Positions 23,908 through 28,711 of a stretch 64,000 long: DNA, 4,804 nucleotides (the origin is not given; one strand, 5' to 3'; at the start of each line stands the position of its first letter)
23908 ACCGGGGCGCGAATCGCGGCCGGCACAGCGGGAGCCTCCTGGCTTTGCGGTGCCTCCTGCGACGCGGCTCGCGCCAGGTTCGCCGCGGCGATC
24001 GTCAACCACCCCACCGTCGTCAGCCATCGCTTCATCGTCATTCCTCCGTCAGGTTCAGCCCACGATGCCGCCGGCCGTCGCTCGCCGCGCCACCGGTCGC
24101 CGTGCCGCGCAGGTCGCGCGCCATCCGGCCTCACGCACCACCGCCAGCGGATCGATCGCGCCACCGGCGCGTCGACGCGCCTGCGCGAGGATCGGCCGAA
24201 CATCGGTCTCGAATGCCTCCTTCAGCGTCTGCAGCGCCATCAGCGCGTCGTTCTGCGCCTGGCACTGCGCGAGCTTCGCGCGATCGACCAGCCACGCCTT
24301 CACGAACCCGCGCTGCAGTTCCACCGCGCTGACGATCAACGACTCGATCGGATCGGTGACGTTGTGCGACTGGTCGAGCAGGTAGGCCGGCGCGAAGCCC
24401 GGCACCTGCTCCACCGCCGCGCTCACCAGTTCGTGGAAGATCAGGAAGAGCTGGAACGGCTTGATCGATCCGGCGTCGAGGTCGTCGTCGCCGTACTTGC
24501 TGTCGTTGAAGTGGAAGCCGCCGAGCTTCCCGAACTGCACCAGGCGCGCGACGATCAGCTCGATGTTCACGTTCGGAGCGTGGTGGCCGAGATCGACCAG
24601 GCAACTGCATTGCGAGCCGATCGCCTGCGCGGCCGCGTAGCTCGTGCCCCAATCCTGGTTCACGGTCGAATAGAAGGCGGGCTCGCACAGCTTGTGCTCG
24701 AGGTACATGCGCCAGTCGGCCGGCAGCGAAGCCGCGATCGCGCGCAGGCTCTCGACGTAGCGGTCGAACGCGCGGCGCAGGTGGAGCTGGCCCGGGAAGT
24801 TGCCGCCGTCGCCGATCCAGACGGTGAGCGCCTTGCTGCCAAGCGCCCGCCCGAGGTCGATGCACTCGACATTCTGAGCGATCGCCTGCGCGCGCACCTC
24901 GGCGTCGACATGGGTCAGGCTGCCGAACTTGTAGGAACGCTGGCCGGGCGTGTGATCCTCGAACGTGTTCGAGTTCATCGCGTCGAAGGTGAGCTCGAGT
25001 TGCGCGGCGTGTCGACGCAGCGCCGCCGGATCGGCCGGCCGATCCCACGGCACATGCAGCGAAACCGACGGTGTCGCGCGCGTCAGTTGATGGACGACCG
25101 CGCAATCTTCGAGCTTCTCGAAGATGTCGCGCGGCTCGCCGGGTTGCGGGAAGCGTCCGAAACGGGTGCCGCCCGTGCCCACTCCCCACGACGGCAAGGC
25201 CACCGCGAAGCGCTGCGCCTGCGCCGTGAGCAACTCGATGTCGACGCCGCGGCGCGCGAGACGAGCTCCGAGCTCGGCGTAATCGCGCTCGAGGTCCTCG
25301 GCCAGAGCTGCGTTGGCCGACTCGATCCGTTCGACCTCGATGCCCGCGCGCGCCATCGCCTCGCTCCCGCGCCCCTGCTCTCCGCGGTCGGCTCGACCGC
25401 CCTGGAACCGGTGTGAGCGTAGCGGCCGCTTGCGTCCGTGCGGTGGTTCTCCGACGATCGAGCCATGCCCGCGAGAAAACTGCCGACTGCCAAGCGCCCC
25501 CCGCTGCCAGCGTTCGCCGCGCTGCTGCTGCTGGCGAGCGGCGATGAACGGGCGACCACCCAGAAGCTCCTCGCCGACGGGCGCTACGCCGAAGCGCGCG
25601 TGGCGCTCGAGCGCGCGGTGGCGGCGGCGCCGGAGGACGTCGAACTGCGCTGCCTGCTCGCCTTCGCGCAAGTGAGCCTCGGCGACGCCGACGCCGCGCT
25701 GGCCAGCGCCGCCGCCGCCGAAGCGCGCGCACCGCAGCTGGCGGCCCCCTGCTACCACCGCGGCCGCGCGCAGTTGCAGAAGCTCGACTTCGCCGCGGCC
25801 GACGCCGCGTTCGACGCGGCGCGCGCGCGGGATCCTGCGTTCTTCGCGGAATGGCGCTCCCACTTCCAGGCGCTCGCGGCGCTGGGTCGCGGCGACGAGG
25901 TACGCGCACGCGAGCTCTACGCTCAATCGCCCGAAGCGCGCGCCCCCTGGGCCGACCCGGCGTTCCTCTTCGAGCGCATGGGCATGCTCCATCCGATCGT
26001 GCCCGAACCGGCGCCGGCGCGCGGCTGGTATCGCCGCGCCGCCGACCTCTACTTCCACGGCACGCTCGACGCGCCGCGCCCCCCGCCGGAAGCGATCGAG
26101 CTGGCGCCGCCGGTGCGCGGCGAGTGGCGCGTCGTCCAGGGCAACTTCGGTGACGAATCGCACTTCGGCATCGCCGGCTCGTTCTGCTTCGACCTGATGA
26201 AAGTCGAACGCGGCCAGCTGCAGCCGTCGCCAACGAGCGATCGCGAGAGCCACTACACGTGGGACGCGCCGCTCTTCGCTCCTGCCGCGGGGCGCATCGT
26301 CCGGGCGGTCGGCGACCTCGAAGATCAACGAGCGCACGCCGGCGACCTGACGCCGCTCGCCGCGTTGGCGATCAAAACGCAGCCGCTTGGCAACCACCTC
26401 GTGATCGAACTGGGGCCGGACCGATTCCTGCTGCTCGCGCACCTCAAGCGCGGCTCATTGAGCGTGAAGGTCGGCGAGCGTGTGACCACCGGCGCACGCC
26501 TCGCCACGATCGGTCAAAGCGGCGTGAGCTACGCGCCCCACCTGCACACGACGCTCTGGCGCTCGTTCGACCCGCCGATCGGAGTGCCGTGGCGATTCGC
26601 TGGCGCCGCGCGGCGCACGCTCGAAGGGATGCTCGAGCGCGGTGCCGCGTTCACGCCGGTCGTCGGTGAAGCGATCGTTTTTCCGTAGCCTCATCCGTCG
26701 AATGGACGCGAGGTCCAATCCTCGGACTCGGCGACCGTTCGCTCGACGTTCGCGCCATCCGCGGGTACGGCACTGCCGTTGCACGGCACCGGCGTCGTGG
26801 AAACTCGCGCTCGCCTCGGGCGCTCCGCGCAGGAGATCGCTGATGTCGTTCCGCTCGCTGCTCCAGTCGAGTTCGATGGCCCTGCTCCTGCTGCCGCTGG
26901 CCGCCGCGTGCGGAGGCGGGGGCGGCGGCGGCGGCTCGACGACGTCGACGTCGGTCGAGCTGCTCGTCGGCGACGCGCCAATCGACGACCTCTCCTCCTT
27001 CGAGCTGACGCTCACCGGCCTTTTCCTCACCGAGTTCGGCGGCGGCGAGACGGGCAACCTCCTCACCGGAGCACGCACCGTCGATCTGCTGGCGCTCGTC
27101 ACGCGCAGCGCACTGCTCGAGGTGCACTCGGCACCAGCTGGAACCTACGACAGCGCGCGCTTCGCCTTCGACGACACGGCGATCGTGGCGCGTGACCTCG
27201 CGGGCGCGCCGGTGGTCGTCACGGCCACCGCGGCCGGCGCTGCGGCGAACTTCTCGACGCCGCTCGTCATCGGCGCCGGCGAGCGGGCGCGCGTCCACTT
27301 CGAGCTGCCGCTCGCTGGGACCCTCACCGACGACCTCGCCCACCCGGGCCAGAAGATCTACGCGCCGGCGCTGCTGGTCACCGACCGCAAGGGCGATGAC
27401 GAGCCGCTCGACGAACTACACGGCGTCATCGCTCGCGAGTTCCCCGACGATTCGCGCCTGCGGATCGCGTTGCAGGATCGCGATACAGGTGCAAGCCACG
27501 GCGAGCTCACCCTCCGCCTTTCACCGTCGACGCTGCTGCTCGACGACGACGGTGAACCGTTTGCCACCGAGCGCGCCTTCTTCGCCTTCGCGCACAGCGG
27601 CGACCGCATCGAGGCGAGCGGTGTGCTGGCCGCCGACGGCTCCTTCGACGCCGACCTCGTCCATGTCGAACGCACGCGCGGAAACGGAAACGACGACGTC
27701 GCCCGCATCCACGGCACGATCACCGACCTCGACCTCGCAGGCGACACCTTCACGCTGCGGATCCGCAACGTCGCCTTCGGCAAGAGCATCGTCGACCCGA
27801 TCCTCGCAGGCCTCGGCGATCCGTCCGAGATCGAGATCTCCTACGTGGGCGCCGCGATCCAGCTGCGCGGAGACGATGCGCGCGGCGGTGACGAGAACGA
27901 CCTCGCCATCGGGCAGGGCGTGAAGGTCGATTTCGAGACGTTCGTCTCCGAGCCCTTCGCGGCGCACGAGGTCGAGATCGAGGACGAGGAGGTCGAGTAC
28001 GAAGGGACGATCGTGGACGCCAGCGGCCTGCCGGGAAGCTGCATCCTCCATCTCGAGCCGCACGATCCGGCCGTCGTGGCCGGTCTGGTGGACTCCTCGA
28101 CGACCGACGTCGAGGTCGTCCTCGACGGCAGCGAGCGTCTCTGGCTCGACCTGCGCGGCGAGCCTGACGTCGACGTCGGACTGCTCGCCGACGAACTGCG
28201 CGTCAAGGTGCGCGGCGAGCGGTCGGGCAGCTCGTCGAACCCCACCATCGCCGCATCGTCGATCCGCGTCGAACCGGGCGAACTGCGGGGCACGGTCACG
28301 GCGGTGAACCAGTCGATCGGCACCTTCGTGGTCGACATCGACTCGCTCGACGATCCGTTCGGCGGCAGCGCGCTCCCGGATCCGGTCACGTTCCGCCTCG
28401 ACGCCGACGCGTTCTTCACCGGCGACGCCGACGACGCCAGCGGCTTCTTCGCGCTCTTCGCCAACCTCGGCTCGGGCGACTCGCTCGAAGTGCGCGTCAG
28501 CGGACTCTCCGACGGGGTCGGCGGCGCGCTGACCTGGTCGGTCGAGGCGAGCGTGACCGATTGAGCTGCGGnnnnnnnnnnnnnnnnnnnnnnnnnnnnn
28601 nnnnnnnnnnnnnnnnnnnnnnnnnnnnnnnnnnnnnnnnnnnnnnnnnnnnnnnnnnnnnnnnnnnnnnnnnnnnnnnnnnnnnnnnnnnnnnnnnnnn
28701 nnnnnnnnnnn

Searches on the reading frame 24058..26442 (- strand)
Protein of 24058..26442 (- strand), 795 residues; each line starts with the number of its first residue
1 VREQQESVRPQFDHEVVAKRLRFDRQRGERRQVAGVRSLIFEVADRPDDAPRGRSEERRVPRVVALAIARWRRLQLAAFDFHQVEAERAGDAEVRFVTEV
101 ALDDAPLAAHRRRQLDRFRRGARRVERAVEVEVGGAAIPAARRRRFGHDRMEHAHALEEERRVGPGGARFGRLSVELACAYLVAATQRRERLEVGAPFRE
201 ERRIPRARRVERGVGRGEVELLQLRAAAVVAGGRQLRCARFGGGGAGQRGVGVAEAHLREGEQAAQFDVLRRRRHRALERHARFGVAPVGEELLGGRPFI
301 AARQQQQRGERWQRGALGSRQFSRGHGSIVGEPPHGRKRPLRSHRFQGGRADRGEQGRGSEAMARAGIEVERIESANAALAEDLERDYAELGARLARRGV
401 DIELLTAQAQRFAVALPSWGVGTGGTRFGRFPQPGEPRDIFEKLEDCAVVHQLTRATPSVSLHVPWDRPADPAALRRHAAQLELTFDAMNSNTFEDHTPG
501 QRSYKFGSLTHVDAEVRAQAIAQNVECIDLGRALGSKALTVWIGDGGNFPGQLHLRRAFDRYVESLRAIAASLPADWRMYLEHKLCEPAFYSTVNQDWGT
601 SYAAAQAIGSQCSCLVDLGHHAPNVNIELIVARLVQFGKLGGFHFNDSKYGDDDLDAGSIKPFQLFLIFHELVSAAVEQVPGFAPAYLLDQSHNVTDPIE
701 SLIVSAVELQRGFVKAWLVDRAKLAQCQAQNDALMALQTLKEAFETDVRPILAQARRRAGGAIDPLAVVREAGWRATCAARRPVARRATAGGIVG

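Call 65: search_protein_families(library=pfam, proteins=[window:24058-26442:-], max_evalue=0.00001)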
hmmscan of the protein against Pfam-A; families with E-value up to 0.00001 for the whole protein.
window:24058-26442:- (795 aa): 1 family
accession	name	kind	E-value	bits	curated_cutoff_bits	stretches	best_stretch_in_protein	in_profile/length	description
PF01261.30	AP_endonuc_2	-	6.8e-10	39.5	31.1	1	470-653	28-193/249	Xylose isomerase-like TIM barrel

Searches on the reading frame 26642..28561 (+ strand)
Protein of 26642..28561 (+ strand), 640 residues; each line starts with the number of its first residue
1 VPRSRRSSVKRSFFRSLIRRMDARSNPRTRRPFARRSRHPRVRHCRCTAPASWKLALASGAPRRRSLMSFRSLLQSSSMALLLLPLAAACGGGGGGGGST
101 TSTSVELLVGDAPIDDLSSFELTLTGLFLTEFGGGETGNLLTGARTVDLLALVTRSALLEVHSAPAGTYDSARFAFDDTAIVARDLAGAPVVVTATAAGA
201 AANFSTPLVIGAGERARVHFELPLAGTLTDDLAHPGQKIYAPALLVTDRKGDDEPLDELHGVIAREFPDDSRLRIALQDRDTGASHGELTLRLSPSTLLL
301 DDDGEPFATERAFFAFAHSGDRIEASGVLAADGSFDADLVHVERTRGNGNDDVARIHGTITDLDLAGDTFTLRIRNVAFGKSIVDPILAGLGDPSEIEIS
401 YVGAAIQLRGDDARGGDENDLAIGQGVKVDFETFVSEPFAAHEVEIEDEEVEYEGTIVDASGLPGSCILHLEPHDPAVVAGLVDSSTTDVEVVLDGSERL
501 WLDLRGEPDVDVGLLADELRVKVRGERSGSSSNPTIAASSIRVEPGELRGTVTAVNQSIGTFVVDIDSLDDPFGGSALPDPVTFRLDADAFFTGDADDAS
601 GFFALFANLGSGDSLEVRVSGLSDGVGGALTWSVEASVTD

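Call 65: search_protein_families(library=pfam, proteins=[window:26642-28561:+], max_evalue=0.00001)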
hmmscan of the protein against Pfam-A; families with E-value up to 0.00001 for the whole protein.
window:26642-28561:+ (640 aa): 2 families
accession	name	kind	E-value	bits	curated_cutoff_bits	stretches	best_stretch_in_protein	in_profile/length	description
PF18914.6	DUF5666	-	1.6e-06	28.8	27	0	549-626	1-53/60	Domain of unknown function (DUF5666)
PF14321.11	DUF4382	-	7.3e-06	26.7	25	0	103-193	2-88/136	Domain of unknown function (DUF4382)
